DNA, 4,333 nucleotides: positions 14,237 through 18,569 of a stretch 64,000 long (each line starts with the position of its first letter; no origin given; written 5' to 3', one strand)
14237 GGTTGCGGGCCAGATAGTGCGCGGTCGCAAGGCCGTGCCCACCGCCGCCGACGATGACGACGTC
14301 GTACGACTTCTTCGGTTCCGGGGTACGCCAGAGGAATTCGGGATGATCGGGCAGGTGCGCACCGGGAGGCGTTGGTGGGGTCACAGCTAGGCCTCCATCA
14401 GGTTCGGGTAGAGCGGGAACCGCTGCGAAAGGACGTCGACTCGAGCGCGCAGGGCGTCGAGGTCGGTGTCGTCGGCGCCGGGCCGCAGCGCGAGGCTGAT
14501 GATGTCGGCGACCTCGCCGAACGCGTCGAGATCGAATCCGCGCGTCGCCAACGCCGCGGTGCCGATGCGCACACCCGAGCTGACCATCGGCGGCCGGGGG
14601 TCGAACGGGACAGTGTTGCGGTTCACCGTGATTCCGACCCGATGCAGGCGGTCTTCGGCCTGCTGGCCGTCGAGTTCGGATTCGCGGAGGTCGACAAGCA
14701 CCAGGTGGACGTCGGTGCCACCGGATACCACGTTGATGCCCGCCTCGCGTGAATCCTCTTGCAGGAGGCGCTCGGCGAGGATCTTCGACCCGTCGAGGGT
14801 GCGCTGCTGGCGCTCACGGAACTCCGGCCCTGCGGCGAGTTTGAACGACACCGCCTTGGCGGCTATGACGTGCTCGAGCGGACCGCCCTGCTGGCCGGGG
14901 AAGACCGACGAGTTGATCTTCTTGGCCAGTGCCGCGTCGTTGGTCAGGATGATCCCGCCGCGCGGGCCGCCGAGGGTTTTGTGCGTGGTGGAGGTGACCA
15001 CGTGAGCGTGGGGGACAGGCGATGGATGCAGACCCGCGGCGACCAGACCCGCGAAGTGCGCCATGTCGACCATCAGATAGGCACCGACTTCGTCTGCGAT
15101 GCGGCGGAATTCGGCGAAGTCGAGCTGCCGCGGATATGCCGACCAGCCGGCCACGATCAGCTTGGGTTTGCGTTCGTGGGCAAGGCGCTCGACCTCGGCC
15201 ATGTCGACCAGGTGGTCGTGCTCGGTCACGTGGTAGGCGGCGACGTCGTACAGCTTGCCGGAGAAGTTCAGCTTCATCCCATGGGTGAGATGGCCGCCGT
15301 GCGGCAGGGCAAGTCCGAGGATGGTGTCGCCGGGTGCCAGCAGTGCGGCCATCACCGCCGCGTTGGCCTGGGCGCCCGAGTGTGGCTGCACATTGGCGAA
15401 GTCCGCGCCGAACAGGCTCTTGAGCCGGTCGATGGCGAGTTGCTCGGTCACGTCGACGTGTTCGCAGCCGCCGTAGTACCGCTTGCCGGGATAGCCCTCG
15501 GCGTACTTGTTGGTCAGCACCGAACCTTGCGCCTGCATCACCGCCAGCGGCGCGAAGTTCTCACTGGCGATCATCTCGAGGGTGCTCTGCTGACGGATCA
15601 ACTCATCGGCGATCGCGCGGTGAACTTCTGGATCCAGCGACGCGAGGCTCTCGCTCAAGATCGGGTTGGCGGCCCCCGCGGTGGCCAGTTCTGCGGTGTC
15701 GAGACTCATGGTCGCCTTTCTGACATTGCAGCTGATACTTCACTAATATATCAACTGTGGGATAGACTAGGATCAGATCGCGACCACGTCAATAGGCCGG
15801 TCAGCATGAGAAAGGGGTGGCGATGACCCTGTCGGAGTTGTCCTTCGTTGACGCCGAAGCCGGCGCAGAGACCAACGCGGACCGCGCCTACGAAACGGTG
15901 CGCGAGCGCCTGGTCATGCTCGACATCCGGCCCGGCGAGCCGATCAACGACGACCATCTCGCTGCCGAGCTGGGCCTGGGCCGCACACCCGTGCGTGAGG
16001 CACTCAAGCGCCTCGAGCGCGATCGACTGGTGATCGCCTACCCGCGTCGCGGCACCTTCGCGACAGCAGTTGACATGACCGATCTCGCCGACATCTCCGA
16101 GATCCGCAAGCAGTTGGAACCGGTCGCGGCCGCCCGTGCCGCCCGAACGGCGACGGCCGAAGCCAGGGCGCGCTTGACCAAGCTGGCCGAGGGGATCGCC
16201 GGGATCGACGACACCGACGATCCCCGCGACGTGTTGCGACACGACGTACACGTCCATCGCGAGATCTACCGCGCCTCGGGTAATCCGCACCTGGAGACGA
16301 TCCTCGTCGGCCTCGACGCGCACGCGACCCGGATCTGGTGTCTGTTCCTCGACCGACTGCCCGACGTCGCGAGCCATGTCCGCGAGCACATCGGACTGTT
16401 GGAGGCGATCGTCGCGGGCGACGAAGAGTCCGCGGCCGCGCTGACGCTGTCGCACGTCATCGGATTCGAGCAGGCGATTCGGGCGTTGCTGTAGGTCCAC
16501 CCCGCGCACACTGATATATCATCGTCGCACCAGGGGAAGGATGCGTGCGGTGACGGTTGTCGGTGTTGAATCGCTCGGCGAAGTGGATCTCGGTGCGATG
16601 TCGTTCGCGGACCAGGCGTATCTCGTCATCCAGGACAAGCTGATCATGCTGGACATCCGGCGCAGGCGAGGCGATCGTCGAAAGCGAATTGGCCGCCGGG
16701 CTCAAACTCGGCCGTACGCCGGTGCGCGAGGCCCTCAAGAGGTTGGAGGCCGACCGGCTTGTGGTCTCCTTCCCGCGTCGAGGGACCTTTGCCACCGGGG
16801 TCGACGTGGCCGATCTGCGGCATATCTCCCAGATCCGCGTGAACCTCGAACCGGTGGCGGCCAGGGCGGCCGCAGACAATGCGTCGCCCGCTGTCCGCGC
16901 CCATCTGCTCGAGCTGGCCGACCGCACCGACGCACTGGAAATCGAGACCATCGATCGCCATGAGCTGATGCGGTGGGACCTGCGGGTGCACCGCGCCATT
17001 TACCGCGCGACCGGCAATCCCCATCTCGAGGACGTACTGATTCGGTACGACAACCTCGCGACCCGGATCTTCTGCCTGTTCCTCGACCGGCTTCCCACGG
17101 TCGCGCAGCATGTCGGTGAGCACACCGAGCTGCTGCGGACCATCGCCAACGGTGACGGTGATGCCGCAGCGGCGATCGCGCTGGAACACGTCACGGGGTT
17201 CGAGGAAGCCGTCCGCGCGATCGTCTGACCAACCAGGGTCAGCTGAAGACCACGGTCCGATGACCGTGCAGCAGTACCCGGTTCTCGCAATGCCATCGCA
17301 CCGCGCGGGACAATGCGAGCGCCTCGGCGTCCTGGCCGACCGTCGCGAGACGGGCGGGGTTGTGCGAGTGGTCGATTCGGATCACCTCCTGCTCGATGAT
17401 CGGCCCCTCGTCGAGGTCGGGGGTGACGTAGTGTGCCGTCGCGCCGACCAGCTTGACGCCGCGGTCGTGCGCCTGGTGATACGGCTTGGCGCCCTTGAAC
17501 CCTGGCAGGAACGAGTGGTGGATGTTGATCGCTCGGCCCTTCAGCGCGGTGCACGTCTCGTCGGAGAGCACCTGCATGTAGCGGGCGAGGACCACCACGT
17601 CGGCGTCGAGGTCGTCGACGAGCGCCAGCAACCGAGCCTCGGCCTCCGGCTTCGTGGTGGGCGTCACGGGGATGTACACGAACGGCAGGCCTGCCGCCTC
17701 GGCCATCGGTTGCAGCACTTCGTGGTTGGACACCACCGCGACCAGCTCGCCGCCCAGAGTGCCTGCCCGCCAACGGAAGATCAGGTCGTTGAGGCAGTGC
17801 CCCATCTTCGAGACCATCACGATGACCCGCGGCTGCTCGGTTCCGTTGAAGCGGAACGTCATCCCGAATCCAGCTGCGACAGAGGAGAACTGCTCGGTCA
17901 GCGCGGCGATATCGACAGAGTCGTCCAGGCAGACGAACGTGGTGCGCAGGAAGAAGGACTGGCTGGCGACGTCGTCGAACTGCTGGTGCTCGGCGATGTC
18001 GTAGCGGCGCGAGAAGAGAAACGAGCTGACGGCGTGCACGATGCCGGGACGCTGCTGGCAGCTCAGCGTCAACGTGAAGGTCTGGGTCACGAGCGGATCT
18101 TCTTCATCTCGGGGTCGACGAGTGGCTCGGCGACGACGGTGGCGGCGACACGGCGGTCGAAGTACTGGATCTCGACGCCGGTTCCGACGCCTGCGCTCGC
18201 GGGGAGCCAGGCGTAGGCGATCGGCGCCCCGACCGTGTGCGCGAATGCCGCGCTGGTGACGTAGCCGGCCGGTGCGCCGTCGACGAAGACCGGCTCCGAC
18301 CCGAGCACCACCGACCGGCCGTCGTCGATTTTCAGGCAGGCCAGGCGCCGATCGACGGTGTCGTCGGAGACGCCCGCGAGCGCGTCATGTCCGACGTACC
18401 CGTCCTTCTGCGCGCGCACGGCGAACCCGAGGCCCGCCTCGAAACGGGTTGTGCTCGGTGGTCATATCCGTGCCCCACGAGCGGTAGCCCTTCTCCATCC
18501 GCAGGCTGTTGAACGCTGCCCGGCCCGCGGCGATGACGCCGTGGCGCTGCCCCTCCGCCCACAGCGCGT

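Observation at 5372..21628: Seven intergenic copies of the AT-rich palindrome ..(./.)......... link the betaine/sarcosine/C1 genes into one putative regulon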

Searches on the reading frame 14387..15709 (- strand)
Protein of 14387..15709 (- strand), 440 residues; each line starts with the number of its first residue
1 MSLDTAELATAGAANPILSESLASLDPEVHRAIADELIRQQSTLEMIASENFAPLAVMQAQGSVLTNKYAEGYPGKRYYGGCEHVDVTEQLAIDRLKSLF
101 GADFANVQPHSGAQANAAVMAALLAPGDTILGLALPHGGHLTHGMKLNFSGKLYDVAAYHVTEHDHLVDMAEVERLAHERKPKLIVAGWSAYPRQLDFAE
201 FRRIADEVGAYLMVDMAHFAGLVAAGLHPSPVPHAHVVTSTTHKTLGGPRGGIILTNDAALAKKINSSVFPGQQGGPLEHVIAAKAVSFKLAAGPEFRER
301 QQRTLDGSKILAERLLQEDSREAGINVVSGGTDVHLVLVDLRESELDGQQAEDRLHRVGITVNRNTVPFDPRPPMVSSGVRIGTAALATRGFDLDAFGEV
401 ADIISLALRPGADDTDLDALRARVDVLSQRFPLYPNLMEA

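Call 7: search_protein_families(library=pfam, proteins=[window:14387-15709:-])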
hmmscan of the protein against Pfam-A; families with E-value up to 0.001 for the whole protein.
window:14387-15709:- (440 aa): 3 families
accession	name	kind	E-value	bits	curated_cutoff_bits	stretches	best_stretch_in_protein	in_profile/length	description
PF00464.25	SHMT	-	1.6e-156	521.3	27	1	23-404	2-399/399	Serine hydroxymethyltransferase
PF00155.27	Aminotran_1_2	-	8.6e-07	28.9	19.7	1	85-385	45-347/361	Aminotransferase class I and II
PF01041.23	DegT_DnrJ_EryC1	-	7.5e-05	22.5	19.8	1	161-273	93-203/360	DegT/DnrJ/EryC1/StrS aminotransferase family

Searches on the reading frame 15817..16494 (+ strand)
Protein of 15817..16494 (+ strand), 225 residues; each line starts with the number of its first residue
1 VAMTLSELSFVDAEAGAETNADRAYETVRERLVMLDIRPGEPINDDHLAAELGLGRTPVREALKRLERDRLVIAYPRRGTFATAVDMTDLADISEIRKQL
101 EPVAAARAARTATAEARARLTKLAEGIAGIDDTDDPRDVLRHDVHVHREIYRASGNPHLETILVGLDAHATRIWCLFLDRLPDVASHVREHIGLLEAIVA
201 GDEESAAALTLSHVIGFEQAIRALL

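Call 9: search_protein_families(library=pfam, proteins=[window:15817-16494:+])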
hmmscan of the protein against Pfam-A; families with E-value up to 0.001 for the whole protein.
window:15817-16494:+ (225 aa): 2 families
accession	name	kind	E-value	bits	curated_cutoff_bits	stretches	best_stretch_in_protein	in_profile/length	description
PF07729.17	FCD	-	5.6e-24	85.4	24.3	1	92-214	1-123/125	FCD domain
PF00392.27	GntR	-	2.2e-15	56.5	27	1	21-81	2-63/64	Bacterial regulatory proteins, gntR family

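Call 23: search_protein_families(library=ncbifam, proteins=[window:15817-16494:+], max_evalue=0.00001)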
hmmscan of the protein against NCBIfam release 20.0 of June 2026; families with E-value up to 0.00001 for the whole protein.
window:15817-16494:+ (225 aa): 6 families
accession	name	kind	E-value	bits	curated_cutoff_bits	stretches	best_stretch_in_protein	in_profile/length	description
TIGR03338.1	phnR_burk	equivalog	8e-21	74.6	271.5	1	30-215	22-207/212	phosphonate utilization associated transcriptional regulator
NF008504.0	PRK11414.1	equivalog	7.1e-14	52.1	225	1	27-207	19-201/221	GntR family transcriptional regulator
NF007741.0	PRK10421.1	equivalog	7.2e-12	45.2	311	1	91-216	99-228/262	transcriptional regulator LldR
NF003011.0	PRK03837.1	subfamily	1.2e-10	41.5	260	1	87-214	101-226/241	transcriptional regulator NanR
NF008576.0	PRK11534.1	equivalog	1.2e-09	38.2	218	1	20-215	8-211/225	DNA-binding transcriptional regulator CsiR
NF007001.0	PRK09464.1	equivalog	3.7e-07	30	330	0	36-217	27-228/254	pyruvate dehydrogenase complex transcriptional repressor PdhR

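Call 37: search_solved_structures(query=window:15817-16494:+, max_evalue=0.00001, show_alignments=2)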
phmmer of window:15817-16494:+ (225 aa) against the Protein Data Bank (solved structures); distinct sequences matched with E-value up to 0.00001: 12.
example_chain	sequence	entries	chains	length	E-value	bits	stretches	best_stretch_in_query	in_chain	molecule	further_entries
7u5q_A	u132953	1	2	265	1e-19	74.5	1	18-212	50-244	Transcriptional regulator, GntR family protein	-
7xp0_A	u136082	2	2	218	3.4e-14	56.4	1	18-218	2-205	Probable transcriptional regulator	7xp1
3sxy_A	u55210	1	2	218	5.4e-12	49.2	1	23-217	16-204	Transcriptional regulator, GntR family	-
3fms_A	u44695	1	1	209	1.3e-11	48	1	23-217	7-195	Transcriptional regulator, GntR family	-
4p9f_A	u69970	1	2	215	2e-09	40.9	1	29-205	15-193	HTH-type transcriptional regulator mcbR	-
9isw_A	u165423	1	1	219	1.6e-07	34.7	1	21-208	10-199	Transcriptional regulator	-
6z74_A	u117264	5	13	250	1.8e-06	31.2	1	16-114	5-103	Transcriptional regulator, GntR family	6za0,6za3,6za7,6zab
9vkn_A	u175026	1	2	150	2.1e-06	31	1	86-214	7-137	Pyruvate dehydrogenase complex repressor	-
9jpj_C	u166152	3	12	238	2.3e-06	30.9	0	83-214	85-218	Pyruvate dehydrogenase complex repressor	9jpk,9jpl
2hs5_A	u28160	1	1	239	2.4e-06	30.8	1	23-214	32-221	putative transcriptional regulator GntR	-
7c7e_A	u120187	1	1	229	3.3e-06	30.4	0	90-211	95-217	Putative DNA-binding transcriptional regulator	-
3ihu_A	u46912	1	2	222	4e-06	30.1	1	21-218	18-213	Transcriptional regulator, GntR family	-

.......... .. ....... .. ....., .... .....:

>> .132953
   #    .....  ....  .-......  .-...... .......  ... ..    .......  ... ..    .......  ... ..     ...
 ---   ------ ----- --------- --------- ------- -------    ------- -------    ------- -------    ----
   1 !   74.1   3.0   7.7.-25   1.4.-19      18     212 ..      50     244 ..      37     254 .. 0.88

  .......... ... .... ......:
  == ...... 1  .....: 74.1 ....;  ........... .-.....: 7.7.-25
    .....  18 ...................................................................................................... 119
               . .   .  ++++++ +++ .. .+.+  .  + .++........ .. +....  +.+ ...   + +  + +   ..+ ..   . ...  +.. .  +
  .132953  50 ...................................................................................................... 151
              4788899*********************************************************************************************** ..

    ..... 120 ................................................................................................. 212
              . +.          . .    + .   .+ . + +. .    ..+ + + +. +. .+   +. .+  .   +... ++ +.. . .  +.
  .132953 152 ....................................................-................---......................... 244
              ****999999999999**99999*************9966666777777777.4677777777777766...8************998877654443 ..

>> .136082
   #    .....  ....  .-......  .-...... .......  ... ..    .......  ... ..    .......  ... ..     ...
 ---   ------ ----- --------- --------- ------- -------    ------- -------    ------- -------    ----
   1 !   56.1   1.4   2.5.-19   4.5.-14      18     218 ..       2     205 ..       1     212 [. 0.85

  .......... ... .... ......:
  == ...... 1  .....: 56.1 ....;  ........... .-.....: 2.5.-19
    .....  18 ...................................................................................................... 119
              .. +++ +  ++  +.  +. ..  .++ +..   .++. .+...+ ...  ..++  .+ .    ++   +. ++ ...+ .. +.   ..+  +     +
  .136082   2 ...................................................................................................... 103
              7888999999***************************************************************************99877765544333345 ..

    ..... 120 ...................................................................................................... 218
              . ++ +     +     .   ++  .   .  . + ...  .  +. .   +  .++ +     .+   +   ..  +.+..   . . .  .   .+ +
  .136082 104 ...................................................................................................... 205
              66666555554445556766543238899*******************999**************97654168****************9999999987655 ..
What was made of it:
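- Closest known: FadR-subfamily. Different: The nearest solved structure (7u5q) is an unnamed GntR-family protein (E = 1e-19; call 37).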

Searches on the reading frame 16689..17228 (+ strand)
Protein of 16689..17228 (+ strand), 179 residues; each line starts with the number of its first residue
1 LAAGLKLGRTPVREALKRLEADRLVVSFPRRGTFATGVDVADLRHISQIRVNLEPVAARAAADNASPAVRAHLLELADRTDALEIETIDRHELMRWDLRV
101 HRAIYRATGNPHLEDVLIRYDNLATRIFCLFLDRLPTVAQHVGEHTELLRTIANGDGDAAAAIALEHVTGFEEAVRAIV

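Call 9: search_protein_families(library=pfam, proteins=[window:16689-17228:+])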
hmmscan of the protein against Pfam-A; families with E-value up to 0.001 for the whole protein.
window:16689-17228:+ (179 aa): 2 families
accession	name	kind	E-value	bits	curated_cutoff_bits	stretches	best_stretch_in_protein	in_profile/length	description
PF07729.17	FCD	-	2.4e-21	76.9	24.3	1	46-169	2-124/125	FCD domain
PF00392.27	GntR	-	2.7e-08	33.8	27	1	2-34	31-63/64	Bacterial regulatory proteins, gntR family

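Call 23: search_protein_families(library=ncbifam, proteins=[window:16689-17228:+], max_evalue=0.00001)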
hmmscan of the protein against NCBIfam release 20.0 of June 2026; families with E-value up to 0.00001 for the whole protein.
window:16689-17228:+ (179 aa): 4 families
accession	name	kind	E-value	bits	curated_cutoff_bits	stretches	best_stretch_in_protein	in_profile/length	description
TIGR03338.1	phnR_burk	equivalog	2.3e-16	60.1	271.5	1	2-169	41-207/212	phosphonate utilization associated transcriptional regulator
NF008576.0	PRK11534.1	equivalog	1.2e-09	38.2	218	1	6-168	41-210/225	DNA-binding transcriptional regulator CsiR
NF003011.0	PRK03837.1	subfamily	4e-08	33.2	260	1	42-169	103-227/241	transcriptional regulator NanR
NF008504.0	PRK11414.1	equivalog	6e-08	32.7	225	1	3-159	42-199/221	GntR family transcriptional regulator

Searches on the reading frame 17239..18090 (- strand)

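Call 9: search_protein_families(library=pfam, proteins=[window:17239-18090:-])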
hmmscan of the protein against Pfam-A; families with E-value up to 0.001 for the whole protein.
window:17239-18090:- (283 aa): 1 family
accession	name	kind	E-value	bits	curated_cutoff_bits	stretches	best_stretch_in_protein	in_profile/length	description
PF00551.24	Formyl_trans_N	-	1.8e-37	129.3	26.1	1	88-264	2-181/181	Formyl transferase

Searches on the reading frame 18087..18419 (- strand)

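Call 9: search_protein_families(library=pfam, proteins=[window:18087-18419:-])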
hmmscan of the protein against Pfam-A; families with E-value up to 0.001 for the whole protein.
window:18087-18419:- (110 aa): 1 family
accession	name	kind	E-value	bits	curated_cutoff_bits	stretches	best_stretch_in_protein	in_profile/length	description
PF08669.17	GCV_T_C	-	1.8e-23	82.7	25.9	1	24-102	1-80/80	Glycine cleavage T-protein C-terminal barrel domain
